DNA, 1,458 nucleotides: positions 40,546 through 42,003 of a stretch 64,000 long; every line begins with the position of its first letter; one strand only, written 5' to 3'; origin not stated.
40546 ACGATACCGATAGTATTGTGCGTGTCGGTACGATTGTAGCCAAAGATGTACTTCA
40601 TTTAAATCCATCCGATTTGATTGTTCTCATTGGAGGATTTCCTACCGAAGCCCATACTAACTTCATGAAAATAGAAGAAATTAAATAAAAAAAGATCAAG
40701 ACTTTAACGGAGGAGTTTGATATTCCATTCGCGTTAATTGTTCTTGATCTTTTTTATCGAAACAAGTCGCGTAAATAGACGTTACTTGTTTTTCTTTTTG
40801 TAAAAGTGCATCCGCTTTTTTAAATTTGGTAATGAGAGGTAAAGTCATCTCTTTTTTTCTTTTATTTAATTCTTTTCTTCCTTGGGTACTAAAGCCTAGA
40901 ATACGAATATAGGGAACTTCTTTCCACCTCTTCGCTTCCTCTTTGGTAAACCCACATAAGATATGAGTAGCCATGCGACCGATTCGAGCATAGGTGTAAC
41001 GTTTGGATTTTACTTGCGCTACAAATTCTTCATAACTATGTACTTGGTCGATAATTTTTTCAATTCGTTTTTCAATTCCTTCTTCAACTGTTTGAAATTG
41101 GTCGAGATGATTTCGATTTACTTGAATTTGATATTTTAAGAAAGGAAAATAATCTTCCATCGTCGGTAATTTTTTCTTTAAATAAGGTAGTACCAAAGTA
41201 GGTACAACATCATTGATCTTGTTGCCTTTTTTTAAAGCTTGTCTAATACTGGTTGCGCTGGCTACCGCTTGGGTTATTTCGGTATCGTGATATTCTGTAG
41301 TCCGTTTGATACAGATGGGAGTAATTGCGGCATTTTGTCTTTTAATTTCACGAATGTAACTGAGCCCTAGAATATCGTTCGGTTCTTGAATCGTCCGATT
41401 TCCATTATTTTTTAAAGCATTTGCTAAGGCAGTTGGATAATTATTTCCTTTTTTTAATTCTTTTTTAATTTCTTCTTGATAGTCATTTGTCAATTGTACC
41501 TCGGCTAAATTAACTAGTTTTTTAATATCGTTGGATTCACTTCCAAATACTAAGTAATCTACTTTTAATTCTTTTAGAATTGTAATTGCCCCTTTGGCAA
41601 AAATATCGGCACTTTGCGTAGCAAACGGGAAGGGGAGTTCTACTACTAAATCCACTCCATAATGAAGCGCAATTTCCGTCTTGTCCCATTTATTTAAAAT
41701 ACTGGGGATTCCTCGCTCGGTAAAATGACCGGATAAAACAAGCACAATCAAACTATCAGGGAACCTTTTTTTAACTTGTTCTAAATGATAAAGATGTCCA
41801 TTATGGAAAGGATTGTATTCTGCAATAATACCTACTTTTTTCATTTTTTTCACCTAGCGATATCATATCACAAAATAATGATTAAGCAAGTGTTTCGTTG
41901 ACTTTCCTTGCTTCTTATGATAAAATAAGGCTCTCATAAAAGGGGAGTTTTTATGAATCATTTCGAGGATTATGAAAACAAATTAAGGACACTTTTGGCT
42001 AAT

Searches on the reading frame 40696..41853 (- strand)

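Call 42: search_protein_families(library=pfam, proteins=[window:40696-41853:-], max_evalue=0.001)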
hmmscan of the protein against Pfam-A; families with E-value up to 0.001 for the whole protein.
window:40696-41853:- (385 aa): 3 families
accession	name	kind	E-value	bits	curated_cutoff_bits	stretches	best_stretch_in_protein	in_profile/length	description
PF05636.17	HIGH_NTase1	-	4.3e-127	425.2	27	1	4-371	1-396/402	HIGH Nucleotidyl Transferase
PF01467.32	CTP_transf_like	-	1.3e-07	32.3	21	1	13-107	6-90/133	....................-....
PF08218.17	Citrate_ly_lig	-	0.00043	20.4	20.9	0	164-225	123-182/182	Citrate lyase ligase C-terminal domain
